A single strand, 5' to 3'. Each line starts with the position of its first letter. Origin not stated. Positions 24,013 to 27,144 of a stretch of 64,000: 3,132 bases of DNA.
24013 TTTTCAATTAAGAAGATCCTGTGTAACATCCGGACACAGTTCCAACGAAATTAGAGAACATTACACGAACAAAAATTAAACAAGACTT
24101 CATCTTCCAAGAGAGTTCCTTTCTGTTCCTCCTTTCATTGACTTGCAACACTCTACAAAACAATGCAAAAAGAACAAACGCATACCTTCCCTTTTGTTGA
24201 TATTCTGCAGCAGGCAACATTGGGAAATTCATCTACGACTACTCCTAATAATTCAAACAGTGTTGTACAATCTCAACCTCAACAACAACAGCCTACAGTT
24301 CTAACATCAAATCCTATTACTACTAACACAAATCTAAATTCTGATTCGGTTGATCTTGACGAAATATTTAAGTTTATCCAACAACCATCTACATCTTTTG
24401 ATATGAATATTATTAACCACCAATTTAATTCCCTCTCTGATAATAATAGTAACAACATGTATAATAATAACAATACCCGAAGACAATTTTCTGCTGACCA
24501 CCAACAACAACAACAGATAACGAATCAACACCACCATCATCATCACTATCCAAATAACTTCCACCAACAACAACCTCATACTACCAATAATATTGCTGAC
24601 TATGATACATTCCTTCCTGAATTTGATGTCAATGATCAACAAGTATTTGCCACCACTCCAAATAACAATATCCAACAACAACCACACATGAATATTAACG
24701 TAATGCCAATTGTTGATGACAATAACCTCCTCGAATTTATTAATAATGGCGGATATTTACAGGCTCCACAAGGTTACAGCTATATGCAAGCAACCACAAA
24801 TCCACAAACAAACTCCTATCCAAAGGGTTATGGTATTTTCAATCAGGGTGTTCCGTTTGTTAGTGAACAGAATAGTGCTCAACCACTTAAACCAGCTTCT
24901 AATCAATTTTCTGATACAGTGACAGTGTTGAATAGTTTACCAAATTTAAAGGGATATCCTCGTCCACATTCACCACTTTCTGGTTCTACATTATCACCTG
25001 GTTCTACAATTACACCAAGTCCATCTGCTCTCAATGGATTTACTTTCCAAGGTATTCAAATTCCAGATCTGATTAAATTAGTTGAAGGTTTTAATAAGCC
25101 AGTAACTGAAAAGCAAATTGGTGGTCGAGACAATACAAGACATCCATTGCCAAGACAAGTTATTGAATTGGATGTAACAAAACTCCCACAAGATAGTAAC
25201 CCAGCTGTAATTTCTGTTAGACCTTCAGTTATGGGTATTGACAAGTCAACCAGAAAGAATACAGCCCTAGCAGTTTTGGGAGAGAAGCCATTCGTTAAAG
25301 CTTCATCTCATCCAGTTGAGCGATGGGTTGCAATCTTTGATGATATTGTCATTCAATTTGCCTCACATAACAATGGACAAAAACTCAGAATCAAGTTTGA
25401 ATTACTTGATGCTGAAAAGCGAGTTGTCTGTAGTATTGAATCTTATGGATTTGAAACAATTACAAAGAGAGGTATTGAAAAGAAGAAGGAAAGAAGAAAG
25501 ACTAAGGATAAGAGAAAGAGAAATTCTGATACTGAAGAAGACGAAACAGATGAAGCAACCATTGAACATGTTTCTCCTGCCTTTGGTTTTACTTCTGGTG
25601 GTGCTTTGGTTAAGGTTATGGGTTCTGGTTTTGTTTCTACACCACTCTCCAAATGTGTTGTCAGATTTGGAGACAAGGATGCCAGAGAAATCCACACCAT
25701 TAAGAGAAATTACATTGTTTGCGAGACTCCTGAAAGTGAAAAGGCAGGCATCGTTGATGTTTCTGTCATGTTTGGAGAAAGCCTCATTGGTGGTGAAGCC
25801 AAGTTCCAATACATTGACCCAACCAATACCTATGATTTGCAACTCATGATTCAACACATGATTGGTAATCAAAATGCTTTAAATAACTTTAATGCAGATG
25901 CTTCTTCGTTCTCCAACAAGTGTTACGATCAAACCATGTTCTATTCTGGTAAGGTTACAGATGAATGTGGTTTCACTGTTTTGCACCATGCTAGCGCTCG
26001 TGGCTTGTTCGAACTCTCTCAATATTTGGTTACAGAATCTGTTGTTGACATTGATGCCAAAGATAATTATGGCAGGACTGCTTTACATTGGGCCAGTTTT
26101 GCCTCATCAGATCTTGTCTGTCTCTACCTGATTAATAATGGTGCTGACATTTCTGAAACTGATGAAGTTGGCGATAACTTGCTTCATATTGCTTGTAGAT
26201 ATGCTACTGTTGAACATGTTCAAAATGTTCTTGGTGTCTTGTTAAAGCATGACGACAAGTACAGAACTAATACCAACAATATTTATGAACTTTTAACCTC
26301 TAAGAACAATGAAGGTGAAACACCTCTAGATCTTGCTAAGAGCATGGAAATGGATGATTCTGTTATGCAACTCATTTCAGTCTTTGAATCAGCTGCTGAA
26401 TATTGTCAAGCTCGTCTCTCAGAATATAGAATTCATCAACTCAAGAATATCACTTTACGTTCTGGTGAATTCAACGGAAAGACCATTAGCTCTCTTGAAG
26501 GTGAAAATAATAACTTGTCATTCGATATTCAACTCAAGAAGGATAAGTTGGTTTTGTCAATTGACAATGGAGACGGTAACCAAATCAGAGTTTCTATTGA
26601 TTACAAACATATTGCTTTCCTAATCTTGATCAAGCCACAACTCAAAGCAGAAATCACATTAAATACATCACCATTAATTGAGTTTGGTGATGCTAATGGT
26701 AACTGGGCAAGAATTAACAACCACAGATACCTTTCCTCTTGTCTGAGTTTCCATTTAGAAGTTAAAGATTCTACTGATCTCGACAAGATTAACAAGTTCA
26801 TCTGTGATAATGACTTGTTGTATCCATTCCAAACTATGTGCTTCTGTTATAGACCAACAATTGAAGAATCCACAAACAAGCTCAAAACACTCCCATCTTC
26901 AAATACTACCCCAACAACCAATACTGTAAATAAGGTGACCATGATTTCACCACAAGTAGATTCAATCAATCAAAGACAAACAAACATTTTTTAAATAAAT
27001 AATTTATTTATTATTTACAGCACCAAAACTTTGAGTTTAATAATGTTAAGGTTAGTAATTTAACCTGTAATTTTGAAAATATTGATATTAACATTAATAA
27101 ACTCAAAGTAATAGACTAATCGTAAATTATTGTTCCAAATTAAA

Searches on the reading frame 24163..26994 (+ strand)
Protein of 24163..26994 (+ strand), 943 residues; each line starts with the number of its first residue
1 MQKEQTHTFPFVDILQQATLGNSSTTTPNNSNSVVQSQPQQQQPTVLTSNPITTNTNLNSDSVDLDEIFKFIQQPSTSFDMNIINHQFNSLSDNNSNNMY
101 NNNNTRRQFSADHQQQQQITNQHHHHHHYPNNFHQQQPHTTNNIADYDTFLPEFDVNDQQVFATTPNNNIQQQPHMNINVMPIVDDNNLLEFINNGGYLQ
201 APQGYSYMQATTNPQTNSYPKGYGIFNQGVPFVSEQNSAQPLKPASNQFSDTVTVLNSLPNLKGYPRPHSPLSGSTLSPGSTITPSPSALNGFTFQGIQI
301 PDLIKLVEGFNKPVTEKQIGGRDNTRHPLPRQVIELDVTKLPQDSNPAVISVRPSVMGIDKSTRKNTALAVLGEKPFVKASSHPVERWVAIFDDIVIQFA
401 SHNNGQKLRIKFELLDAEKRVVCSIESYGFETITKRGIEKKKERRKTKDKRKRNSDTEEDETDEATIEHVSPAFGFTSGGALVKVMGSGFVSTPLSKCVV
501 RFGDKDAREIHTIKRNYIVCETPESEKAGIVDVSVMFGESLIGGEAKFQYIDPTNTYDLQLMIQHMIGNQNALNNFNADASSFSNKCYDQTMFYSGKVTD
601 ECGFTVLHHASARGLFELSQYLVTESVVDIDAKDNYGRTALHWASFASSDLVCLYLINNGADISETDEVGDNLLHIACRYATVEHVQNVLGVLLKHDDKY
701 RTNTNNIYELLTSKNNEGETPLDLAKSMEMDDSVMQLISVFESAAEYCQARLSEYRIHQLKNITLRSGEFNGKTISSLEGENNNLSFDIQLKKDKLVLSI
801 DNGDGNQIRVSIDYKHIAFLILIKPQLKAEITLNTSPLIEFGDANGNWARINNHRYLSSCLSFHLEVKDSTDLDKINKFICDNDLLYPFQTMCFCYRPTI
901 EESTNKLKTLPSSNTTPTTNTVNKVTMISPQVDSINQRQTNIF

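Call 50: search_protein_families(library=pfam, proteins=[window:24163-26994:+], max_evalue=0.00001)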
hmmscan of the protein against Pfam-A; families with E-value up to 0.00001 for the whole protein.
window:24163-26994:+ (943 aa): 6 families
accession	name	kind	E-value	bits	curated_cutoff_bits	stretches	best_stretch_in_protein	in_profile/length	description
PF12796.13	Ank_2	-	7e-15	55.8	27.3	1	597-667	23-90/90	Ankyrin repeats (3 copies)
PF13637.12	Ank_4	-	1.3e-12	48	22.7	0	642-682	2-42/50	Ankyrin repeats (many copies)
PF00023.36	Ank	-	7e-12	45.3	21.1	0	636-667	1-32/33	Ankyrin repeat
PF13857.12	Ank_5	-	5.7e-11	43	27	0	599-642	12-54/56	Ankyrin repeats (many copies)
PF01833.30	TIG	-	5.8e-10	39.5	20.9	1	466-550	2-84/84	IPT/TIG domain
PF13606.12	Ank_3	-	5.6e-09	35.8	22.3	0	636-664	1-29/30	Ankyrin repeat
